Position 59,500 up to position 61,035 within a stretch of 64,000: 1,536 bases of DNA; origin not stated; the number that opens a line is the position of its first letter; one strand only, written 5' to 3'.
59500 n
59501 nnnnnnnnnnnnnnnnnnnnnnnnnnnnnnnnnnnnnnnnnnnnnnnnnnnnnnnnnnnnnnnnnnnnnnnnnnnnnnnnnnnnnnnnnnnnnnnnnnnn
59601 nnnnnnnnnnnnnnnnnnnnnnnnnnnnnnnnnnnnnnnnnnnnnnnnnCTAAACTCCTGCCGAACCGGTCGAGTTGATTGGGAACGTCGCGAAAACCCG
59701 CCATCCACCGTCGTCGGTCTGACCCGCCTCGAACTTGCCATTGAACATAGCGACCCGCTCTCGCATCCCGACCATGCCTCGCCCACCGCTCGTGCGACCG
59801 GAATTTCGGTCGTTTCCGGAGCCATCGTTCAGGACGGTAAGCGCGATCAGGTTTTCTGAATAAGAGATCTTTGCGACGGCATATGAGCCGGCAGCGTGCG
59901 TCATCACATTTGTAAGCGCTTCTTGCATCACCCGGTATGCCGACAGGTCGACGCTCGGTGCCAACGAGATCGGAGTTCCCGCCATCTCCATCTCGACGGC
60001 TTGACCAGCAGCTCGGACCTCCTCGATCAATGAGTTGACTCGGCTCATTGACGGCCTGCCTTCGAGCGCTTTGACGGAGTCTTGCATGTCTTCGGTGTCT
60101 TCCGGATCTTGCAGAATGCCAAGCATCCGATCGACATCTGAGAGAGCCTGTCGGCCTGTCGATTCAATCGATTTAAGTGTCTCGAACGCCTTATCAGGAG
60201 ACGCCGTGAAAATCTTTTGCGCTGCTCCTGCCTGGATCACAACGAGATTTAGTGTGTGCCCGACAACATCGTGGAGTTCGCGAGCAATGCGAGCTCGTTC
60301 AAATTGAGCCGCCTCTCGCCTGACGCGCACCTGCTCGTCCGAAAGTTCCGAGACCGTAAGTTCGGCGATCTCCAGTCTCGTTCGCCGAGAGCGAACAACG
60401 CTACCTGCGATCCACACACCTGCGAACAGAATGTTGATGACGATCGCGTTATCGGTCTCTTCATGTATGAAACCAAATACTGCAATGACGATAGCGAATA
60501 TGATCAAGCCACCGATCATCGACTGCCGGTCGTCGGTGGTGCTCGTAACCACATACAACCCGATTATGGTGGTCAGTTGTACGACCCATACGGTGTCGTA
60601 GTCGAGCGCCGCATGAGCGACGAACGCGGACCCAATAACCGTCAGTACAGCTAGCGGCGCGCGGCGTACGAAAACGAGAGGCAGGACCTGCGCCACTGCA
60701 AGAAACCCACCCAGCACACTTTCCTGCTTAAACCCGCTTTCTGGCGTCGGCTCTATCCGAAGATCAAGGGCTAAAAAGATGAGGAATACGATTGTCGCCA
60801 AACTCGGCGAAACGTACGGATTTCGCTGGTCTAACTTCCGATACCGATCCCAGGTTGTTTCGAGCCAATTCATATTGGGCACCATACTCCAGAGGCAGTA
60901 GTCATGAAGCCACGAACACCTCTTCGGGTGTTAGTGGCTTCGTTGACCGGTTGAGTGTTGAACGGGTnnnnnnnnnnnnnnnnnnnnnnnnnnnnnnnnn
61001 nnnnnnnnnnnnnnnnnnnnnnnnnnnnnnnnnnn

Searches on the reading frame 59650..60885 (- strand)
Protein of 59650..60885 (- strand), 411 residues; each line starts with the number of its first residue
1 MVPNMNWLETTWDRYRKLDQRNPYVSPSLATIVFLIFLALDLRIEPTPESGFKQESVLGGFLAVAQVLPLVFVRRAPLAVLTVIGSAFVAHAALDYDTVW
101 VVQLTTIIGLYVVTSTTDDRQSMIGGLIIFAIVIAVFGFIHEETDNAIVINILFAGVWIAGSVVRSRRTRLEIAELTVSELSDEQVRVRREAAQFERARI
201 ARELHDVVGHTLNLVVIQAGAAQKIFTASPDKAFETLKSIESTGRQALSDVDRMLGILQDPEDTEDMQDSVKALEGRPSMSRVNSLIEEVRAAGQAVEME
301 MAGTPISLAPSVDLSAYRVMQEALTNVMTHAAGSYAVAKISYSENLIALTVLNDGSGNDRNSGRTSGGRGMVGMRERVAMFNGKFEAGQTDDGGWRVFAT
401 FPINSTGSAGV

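Call 81: search_protein_families(library=pfam, proteins=[window:59650-60885:-], max_evalue=0.001)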
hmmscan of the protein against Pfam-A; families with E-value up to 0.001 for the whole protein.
window:59650-60885:- (411 aa): 3 families
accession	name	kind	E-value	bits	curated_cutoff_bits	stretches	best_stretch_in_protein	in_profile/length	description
PF07730.19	HisKA_3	-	1.7e-18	67.3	24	1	196-261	1-65/68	Histidine kinase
PF23539.1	DUF7134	-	2.8e-09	37.3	27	1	27-168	14-155/155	Domain of unknown function (DUF7134)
PF02518.31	HATPase_c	-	7.4e-05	23.6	26.4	1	316-403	6-109/111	Histidine kinase-, DNA gyrase B-, and HSP90-like ATPase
